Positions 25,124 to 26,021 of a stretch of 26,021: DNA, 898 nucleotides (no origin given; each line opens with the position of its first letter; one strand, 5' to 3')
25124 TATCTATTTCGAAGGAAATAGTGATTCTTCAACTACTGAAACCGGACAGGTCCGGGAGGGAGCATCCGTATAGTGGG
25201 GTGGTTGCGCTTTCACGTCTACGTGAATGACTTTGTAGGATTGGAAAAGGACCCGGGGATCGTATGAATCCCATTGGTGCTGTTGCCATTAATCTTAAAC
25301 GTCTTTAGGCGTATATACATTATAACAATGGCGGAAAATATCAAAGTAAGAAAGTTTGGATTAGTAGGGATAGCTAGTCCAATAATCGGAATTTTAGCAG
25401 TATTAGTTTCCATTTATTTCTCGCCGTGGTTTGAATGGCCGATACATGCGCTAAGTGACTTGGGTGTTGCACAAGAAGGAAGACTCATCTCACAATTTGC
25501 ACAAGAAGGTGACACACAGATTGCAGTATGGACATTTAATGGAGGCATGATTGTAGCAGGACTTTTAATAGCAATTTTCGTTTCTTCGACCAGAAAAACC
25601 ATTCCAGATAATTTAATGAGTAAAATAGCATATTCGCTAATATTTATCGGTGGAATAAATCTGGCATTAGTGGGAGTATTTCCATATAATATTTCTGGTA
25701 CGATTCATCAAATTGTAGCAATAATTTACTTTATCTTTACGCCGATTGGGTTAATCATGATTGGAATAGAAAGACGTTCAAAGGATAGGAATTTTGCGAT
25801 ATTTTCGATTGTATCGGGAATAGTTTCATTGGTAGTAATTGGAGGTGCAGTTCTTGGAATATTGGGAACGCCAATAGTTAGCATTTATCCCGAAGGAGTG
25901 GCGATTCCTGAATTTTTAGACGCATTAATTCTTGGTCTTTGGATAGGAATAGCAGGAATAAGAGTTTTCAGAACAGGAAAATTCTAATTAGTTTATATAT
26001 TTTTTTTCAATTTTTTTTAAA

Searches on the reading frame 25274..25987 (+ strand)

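Call 63: search_protein_families(library=pfam, proteins=[window:25274-25987:+], max_evalue=0.01)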
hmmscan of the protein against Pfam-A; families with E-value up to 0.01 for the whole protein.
window:25274-25987:+ (237 aa): 3 families
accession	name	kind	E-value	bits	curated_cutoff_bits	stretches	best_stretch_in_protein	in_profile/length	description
PF06197.19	DUF998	-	1.2e-20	74.4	30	1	33-229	1-183/184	Protein of unknown function (DUF998)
PF10277.15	Frag1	-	0.0025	17.8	30.3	1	101-224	78-210/220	Frag1/DRAM/Sfk1 family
PF07695.17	7TMR-DISM_7TM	-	0.0056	17.1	29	1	81-200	62-180/205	7TM diverse intracellular signalling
